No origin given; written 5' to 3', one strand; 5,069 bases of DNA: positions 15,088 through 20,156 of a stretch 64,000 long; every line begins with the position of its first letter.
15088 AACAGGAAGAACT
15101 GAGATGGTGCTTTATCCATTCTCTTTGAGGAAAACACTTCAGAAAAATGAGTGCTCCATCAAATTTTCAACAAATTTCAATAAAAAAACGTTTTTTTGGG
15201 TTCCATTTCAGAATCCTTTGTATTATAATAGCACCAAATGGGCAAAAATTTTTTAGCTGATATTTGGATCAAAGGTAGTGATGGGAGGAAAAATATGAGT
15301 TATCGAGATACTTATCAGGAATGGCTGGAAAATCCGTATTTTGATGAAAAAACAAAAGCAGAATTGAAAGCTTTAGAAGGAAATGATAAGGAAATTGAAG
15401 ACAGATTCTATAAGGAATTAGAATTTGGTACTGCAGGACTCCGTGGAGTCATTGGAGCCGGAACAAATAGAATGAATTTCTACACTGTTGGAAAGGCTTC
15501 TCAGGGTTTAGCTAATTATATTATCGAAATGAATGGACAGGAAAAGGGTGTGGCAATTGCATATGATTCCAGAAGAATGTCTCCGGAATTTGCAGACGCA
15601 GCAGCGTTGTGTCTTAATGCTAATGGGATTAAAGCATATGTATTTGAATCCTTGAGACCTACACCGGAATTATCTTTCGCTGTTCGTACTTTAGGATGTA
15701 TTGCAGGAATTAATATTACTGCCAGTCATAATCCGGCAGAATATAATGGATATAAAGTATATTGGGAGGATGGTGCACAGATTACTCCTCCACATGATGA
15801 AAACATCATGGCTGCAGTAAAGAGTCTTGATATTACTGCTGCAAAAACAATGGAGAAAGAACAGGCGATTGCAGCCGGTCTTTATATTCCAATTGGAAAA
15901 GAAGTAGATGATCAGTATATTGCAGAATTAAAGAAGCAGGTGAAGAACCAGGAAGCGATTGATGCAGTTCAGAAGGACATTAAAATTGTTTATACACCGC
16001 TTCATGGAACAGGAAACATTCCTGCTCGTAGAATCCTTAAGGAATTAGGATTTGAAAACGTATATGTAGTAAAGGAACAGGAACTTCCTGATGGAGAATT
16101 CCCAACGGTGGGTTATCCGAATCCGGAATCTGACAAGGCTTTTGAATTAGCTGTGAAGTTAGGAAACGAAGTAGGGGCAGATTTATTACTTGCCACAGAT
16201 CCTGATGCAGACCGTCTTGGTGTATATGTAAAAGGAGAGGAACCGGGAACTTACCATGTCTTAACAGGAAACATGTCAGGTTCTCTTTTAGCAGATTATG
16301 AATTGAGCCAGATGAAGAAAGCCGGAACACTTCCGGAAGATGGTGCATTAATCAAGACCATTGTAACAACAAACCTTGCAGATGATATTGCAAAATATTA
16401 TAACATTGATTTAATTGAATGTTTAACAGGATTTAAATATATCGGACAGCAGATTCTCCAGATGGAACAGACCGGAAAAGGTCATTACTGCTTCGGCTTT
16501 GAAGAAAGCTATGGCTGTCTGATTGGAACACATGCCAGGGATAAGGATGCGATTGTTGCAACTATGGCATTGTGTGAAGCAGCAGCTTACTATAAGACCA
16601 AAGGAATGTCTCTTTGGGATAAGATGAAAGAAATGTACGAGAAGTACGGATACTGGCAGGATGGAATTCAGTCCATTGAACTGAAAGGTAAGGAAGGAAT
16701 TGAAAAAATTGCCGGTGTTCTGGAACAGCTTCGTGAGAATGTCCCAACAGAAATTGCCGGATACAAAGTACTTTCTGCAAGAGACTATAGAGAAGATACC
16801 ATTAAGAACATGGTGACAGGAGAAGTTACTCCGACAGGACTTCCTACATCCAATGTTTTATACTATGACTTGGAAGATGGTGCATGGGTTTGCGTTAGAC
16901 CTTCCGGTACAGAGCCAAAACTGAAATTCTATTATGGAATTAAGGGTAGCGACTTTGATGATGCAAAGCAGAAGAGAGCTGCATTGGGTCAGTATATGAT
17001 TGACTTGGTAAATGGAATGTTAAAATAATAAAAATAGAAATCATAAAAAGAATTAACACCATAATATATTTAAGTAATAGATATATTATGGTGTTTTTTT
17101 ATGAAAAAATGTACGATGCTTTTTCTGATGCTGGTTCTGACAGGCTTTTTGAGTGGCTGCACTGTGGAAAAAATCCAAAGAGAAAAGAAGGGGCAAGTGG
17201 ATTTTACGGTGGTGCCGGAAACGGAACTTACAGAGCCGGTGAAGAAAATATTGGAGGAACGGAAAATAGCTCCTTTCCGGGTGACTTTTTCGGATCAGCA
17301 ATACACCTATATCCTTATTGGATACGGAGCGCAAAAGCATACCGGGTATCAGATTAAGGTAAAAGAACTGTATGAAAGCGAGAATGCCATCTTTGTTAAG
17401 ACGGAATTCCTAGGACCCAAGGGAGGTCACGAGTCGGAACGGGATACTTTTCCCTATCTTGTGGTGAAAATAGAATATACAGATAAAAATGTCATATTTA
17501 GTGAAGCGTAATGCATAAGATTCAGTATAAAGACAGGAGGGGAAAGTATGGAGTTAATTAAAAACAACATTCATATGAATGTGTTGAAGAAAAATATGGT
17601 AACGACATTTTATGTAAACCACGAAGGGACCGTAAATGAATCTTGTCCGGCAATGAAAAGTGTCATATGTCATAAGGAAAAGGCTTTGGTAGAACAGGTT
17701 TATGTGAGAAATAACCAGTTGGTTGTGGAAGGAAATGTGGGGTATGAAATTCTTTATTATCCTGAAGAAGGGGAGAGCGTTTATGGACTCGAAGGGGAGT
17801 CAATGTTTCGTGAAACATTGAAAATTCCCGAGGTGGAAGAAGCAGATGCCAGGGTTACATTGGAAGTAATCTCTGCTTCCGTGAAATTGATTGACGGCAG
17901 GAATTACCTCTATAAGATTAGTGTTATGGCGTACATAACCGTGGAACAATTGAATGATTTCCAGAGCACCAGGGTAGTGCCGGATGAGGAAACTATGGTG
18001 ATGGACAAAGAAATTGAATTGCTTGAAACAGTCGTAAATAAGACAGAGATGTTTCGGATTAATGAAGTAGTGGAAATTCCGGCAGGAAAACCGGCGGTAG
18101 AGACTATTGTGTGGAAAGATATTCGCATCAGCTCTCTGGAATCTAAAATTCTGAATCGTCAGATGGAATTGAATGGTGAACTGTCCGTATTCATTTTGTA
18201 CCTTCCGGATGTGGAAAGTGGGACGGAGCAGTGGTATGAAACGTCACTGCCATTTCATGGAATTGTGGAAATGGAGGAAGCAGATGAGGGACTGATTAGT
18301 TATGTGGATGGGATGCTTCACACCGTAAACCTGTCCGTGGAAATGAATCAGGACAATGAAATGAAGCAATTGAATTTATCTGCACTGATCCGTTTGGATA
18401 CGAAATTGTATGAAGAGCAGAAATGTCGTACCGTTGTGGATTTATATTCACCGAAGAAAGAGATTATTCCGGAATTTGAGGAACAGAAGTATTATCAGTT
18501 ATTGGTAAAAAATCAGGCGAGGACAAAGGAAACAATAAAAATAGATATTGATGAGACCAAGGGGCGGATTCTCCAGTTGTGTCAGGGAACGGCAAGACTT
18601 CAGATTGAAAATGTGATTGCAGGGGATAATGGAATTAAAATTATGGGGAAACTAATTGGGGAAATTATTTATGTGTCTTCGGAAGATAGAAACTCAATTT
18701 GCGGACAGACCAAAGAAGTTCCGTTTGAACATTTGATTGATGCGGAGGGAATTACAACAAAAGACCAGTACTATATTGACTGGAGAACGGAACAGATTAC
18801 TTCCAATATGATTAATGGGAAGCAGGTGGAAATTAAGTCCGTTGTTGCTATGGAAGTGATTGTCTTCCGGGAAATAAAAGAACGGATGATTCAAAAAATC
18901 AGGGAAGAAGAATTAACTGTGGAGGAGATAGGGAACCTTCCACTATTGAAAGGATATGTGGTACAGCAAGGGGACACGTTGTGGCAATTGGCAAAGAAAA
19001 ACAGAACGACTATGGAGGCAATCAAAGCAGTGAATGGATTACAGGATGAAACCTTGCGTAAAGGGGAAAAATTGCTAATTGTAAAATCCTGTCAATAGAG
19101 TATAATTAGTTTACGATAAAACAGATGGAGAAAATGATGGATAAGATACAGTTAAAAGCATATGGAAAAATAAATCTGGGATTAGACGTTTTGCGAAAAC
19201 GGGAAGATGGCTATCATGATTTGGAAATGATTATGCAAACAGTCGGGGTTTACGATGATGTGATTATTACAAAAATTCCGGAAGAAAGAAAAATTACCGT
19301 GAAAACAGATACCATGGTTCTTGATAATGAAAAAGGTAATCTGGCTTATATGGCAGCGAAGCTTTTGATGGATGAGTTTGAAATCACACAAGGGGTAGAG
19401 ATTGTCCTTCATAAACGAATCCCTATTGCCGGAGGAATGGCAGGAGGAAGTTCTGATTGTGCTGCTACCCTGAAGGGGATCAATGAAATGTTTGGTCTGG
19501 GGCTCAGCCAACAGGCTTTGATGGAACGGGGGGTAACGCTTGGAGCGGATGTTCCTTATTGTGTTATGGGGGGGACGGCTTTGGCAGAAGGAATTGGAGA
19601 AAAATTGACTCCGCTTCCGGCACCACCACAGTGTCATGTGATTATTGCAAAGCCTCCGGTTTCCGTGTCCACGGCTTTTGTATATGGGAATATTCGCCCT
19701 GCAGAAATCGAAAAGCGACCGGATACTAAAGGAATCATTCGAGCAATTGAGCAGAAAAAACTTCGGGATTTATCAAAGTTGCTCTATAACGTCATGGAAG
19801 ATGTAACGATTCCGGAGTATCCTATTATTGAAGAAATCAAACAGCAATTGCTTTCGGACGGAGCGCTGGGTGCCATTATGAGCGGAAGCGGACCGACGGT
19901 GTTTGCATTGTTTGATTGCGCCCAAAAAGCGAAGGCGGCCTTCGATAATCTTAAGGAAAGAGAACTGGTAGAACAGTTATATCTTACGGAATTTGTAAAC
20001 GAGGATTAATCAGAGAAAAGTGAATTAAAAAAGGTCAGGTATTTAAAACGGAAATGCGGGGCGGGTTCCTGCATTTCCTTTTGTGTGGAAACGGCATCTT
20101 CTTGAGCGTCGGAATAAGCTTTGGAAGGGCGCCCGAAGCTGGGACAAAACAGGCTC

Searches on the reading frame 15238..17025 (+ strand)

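Call 7: search_protein_families(library=pfam, proteins=[window:15238-17025:+], max_evalue=0.1)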
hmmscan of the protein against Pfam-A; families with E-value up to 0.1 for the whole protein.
window:15238-17025:+ (596 aa): 5 families
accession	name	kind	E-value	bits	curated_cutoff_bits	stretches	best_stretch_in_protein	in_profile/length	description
PF02878.22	PGM_PMM_I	-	1.1e-42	145.5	22.5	1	62-197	3-134/138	Phosphoglucomutase/phosphomannomutase, alpha/beta/alpha domain I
PF02879.22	PGM_PMM_II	-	6.6e-26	91.3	29.3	1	225-330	1-99/103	Phosphoglucomutase/phosphomannomutase, alpha/beta/alpha domain II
PF02880.22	PGM_PMM_III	-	5.6e-20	72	20.7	1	344-470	2-115/115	Phosphoglucomutase/phosphomannomutase, alpha/beta/alpha domain III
PF00408.26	PGM_PMM_IV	-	3.1e-06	27.6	23.1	1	537-567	22-51/68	Phosphoglucomutase/phosphomannomutase, C-terminal domain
PF10405.15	BHD_3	-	0.013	16.2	27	0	363-402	15-50/74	Rad4 beta-hairpin domain 3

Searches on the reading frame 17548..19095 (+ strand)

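Call 7: search_protein_families(library=pfam, proteins=[window:17548-19095:+], max_evalue=0.1)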
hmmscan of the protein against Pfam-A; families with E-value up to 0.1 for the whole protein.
window:17548-19095:+ (516 aa): 3 families
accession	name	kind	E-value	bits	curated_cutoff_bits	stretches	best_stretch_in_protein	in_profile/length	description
PF12673.12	SipL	-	1.4e-38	131.4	23.6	3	341-422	2-78/78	SipL, SPOCS domain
PF01476.26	LysM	-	8.6e-12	45.3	20.9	1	470-511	1-42/43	LysM domain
PF00570.28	HRDC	-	0.092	13.2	23.8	0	470-505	24-59/68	HRDC domain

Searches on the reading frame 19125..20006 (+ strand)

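Call 7: search_protein_families(library=pfam, proteins=[window:19125-20006:+], max_evalue=0.1)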
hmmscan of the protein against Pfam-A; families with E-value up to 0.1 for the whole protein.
window:19125-20006:+ (294 aa): 2 families
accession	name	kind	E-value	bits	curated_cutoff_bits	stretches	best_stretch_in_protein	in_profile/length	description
PF00288.32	GHMP_kinases_N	-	2e-17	63.6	22.3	1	72-150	1-87/87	GHMP kinases N terminal domain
PF08544.19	GHMP_kinases_C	-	1.2e-13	51.7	21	1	205-278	2-81/85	GHMP kinases C terminal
